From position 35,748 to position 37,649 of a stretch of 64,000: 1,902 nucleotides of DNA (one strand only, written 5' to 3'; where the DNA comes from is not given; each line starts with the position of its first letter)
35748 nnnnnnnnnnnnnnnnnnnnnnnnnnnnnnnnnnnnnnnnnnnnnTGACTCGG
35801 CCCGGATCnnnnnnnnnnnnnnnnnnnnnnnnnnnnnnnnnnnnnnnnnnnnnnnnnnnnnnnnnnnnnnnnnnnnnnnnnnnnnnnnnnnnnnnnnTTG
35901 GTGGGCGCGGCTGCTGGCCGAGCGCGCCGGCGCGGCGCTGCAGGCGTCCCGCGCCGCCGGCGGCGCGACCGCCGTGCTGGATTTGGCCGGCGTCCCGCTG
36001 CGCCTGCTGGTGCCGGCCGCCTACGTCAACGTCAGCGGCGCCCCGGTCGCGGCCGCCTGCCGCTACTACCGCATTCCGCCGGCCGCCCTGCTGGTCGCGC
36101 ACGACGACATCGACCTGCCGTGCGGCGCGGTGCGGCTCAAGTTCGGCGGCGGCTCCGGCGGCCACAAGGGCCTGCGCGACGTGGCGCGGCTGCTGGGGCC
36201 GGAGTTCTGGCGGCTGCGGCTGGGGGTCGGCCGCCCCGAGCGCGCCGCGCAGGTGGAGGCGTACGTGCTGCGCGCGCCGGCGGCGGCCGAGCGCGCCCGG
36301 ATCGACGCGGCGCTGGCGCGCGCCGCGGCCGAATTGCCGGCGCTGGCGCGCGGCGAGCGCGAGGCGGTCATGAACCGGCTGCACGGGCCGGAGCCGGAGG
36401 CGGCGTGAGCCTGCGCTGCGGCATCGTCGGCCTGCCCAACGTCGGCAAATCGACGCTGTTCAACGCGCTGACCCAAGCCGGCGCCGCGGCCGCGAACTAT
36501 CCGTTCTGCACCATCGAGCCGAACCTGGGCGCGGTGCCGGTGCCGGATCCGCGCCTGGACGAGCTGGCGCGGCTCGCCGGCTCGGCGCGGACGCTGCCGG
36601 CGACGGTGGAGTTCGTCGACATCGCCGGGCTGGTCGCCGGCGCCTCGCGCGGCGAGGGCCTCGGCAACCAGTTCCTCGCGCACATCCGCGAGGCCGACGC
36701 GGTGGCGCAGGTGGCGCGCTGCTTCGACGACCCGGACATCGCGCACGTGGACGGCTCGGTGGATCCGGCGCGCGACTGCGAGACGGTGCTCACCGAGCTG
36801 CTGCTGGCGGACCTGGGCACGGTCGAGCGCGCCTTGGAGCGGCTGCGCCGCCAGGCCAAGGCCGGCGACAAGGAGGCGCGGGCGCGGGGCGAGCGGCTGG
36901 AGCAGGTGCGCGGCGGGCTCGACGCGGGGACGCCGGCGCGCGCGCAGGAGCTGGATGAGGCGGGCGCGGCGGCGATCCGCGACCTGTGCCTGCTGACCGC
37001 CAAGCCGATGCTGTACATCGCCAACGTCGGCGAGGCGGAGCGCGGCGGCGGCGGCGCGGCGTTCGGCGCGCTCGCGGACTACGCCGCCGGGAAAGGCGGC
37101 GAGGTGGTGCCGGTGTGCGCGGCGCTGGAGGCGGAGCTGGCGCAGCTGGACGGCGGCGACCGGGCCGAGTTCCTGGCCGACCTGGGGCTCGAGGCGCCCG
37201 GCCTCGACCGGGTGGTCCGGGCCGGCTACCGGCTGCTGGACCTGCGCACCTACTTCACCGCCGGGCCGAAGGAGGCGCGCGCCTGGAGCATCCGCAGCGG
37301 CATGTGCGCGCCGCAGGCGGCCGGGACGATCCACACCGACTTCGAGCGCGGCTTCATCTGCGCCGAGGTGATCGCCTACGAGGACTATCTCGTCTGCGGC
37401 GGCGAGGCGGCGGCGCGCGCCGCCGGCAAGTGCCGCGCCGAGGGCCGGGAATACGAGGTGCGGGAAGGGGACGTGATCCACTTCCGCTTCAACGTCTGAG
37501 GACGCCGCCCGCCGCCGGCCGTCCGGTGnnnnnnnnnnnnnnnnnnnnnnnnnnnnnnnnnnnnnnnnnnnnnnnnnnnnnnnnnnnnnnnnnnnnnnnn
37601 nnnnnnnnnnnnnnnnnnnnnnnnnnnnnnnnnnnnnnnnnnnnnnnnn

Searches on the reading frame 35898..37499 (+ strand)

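Call 15: search_protein_families(library=pfam, proteins=[window:35898-37499:+])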
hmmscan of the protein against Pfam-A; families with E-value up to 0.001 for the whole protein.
window:35898-37499:+ (533 aa): 3 families
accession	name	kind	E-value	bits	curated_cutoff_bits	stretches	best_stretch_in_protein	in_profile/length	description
PF06071.19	YchF-GTPase_C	-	4.9e-36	123.2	27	1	449-532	1-84/84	Protein of unknown function (DUF933)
PF01926.29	MMR_HSR1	-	4e-20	72.5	21.9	1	174-276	2-85/113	50S ribosome-binding GTPase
PF02421.24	FeoB_N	-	1.2e-07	31.9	27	1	174-213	3-42/156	Ferrous iron transport protein B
